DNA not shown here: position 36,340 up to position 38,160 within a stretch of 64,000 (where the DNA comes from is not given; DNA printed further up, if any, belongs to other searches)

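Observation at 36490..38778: Catalytic subunit pair with unusual cofactor sites: NuoCD-like lacking NiFe cysteines, NuoB-like with CxxC instead of CC and an N-terminal ferredoxin-like fusion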

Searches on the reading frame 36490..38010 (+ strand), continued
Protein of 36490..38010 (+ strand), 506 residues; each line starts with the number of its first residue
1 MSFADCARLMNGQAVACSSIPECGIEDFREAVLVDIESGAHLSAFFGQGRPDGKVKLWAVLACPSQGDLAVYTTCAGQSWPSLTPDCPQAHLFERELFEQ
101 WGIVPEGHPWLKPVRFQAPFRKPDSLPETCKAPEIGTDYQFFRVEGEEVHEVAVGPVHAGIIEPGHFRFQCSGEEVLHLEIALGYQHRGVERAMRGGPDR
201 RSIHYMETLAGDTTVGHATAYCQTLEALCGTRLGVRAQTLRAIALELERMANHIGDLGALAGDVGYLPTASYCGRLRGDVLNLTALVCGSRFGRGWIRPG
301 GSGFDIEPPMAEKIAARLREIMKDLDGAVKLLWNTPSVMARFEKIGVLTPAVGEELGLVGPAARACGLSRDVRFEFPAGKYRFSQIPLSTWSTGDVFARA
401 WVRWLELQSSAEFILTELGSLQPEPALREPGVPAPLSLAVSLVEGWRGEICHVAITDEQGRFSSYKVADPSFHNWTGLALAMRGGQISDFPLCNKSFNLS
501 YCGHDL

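Call 61: predict_structure(alignment_id=A3)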
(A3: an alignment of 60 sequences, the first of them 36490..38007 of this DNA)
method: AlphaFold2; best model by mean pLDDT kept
length: 506 residues; sequences in the alignment: 60
mean_pLDDT: 82.4   pTM: 0.88
mean pLDDT of the five models: 82.4, 81.8, 79.1, 77.8, 72.1
residues with pLDDT >= 90: 240; 70-90: 171; 50-70: 60; < 50: 35
segments of 3 or more residues with pLDDT < 50: 132-139, 155-165, 493-506
pLDDT, mean of each block of 10 residues (from residue 1): 79 96 95 95 94 93 95 95 92 88 88 76 62 43 64 45 49 72 64 91 85 85 97 94 94 82 70 89 96 93 96 98 92 79 78 87 86 88 79 80 90 95 93 97 86 97 92 66 68 42 29
secondary structure, 60 per line:
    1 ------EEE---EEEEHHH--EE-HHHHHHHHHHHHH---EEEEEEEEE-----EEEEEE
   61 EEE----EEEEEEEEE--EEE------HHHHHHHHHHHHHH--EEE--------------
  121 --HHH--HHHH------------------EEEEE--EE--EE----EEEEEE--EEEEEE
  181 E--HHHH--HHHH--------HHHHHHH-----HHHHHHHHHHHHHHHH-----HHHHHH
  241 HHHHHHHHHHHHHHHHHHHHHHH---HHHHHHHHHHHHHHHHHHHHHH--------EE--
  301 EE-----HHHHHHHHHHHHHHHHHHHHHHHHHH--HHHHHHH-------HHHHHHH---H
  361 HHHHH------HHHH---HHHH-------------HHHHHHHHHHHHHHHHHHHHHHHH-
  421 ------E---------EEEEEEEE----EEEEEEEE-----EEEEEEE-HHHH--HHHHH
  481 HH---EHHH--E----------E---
elements in order: E7-9 E13-16 H25-37 E41-49 E55-63 E68-76 E79-81 H88-101 E104-106 H128-131 E150-154 E167-172 E175-181 H184-187 H190-193 H202-208 H214-229 H235-263 H267-288 H308-333 H336-342 H350-356 H360-365 H372-375 H379-382 H396-419 E437-444 E449-456 E462-468 H470-473 H476-482

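Call 65: fold_search(model_id=the predicted structure, library=pdb)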
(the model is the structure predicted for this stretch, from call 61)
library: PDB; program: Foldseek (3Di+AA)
matches with E <= 10: 381; with E <= 0.001: 222
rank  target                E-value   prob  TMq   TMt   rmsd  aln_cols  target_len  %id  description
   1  7z0s_E                2.4e-30  1.00  0.85  0.81   3.7       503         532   26  Structure of the Escherichia coli formate hydrogenlyase complex (anaerobic preparation, without formate dehydrogenase  (released 2022-09-28)
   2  7z7t_C                4.3e-24  1.00  0.76  0.66   6.1       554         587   19  Complex I from E. coli, LMNG-purified, under Turnover at pH 6, Open state (released 2022-09-21)
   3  7p7l_C                4.7e-24  1.00  0.77  0.67   6.0       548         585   19  Complex I from E. coli, DDM/LMNG-purified, with NADH and FMN, Open state (released 2022-09-21)
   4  7p63_C                4.7e-24  1.00  0.77  0.67   5.4       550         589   18  Complex I from E. coli, DDM/LMNG-purified, under Turnover at pH 6, Closed state (released 2022-09-21)
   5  7z7r_C                2.6e-23  1.00  0.79  0.68   5.2       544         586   19  Complex I from E. coli, LMNG-purified, Apo, Open-ready state (released 2022-09-21)
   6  7z84_C                3.2e-23  1.00  0.79  0.69   4.8       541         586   19  Complex I from E. coli, DDM/LMNG-purified, under Turnover at pH 8, Open-ready state (released 2022-09-21)
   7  7p7j_C                3.5e-23  1.00  0.77  0.67   5.8       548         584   18  Complex I from E. coli, DDM/LMNG-purified, with DQ, Open state (released 2022-09-21)
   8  7q5y_B                5.2e-23  1.00  0.79  0.69   7.2       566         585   21  Structure of NADH:ubichinon oxidoreductase (complex I) of the hyperthermophilic eubacterium Aquifex aeolicus (released 2022-11-16)
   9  7p64_C                1.3e-22  1.00  0.78  0.68   6.0       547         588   19  Complex I from E. coli, DDM/LMNG-purified, under Turnover at pH 6, Open state (released 2022-09-21)
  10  7zci_C                1.8e-22  1.00  0.77  0.68   5.9       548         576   18  Complex I from E. coli, LMNG-purified, under Turnover at pH 6, Resting state (released 2022-09-21)
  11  7p7k_C                1.8e-22  1.00  0.76  0.68   6.1       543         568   17  Complex I from E. coli, DDM/LMNG-purified, with DQ, Resting state (released 2022-09-21)
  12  7z7v_C                2.9e-22  1.00  0.77  0.67   6.1       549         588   19  Complex I from E. coli, LMNG-purified, under Turnover at pH 6, Open-ready state (released 2022-09-21)
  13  7p69_C                4.1e-22  1.00  0.73  0.65   6.5       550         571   18  Complex I from E. coli, DDM/LMNG-purified, under Turnover at pH 6, Resting state (released 2022-09-21)
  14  7p7e_C                4.8e-22  1.00  0.71  0.64   6.7       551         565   18  Complex I from E. coli, DDM/LMNG-purified, Apo, Resting state (released 2022-09-21)
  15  7p61_C                1.0e-21  1.00  0.76  0.68   6.0       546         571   18  Complex I from E. coli, DDM-purified, with NADH, Resting state (released 2022-09-21)
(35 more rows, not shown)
